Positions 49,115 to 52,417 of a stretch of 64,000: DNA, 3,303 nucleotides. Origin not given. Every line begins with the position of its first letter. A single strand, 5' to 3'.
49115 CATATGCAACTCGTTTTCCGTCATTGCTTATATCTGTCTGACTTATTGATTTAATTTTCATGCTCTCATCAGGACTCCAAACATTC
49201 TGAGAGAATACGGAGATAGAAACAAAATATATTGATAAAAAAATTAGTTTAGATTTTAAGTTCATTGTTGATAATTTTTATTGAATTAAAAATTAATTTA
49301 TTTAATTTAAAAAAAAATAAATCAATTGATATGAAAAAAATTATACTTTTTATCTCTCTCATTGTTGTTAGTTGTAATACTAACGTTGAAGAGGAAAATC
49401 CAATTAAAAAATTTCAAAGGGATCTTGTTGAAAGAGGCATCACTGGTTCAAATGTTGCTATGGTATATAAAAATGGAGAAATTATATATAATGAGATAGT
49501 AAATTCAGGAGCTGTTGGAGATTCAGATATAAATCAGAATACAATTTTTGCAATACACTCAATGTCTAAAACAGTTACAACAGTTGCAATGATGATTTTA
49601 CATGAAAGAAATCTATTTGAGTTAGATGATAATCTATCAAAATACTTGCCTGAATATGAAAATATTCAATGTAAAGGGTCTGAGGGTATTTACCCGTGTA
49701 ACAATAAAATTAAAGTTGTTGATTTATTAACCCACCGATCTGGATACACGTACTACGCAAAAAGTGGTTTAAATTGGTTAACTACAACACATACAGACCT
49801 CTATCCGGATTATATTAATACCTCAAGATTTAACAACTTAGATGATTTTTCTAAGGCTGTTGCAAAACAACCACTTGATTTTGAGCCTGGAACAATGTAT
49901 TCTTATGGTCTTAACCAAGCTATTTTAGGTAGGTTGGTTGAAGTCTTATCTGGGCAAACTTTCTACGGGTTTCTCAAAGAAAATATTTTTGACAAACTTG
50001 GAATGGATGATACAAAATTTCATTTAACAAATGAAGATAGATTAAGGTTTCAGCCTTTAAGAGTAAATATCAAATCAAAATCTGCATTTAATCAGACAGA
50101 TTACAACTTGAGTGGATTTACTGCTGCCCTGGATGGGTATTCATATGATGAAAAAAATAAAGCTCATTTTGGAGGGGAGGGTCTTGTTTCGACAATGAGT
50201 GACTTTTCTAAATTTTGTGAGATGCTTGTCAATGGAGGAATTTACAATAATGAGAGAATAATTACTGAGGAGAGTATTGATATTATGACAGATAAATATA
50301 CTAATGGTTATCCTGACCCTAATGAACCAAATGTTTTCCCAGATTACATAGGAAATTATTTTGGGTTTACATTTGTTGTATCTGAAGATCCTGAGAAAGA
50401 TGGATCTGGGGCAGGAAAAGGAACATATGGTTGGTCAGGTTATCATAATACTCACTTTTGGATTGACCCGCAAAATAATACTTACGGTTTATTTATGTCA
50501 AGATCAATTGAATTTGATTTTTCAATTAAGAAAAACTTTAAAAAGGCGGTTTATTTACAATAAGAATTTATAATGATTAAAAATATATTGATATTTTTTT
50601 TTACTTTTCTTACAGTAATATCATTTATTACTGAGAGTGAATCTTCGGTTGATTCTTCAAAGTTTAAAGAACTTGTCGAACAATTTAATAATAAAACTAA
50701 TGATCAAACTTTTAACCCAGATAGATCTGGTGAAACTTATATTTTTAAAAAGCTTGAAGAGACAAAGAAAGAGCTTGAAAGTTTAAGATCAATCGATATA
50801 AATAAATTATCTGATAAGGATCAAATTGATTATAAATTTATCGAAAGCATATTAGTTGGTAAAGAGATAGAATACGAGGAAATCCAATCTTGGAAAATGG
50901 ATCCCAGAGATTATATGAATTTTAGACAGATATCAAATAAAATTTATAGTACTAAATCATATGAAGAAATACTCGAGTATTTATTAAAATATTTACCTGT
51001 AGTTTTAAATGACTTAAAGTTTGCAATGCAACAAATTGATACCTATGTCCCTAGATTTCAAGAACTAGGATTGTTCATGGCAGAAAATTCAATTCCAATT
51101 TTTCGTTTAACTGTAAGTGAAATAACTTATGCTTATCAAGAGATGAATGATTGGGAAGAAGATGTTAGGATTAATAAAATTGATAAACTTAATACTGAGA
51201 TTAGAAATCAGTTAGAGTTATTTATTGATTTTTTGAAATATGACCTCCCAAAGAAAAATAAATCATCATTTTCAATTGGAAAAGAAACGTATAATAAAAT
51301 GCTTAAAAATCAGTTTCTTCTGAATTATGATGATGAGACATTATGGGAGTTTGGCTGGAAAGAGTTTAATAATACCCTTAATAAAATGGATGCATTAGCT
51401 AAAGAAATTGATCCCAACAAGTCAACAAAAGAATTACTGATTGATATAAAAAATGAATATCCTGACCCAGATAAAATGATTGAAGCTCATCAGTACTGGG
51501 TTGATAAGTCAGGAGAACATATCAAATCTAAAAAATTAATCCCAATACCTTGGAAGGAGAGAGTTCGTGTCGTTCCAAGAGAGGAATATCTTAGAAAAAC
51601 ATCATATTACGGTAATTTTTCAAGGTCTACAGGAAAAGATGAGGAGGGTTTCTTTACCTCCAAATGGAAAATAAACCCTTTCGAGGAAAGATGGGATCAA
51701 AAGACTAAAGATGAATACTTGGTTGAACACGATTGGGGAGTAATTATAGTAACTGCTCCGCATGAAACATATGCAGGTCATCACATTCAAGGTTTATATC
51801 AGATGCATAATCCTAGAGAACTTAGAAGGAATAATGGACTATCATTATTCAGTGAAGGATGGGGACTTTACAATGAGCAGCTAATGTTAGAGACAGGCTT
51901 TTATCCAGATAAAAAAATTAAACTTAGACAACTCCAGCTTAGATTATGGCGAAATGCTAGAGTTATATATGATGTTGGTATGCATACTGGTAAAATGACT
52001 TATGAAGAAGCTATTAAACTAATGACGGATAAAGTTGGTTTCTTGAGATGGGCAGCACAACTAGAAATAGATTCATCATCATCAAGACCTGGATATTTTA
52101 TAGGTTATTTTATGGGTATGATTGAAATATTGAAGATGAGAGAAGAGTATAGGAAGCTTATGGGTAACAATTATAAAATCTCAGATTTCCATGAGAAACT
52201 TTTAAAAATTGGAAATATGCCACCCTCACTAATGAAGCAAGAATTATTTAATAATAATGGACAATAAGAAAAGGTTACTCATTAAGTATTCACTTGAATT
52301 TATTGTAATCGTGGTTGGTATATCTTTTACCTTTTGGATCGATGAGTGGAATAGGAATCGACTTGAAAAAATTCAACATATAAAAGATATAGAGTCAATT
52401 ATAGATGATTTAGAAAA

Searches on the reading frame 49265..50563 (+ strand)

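Call 54: search_protein_families(library=pfam, proteins=[window:49265-50563:+], max_evalue=0.00001)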
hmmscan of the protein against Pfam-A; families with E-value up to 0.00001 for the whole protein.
window:49265-50563:+ (432 aa): 1 family
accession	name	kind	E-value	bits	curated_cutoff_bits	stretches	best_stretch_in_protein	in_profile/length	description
PF00144.29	Beta-lactamase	-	6.2e-47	160.8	27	1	61-412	15-308/329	Beta-lactamase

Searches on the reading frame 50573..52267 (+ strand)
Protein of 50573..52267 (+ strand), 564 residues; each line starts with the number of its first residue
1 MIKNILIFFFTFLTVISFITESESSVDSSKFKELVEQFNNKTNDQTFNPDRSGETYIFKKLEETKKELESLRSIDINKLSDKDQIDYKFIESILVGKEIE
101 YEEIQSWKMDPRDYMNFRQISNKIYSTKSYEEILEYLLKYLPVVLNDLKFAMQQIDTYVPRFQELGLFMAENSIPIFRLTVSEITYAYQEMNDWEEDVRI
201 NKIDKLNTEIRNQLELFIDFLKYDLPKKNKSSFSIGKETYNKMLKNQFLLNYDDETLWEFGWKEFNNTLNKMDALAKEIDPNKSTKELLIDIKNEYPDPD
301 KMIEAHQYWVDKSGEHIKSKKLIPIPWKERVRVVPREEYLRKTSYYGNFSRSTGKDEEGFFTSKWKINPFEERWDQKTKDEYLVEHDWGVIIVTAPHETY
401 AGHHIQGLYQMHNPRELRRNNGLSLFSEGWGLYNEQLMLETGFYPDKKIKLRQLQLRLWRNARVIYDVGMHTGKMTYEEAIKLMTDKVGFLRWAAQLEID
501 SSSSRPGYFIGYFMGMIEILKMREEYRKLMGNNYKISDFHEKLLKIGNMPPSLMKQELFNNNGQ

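Call 54: search_protein_families(library=pfam, proteins=[window:50573-52267:+], max_evalue=0.00001)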
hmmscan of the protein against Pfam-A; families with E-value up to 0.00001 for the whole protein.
window:50573-52267:+ (564 aa): 1 family
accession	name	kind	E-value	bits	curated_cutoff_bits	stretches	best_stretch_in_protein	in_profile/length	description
PF05960.17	DUF885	-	1.1e-70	240.3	32.4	1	59-557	26-531/532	Bacterial protein of unknown function (DUF885)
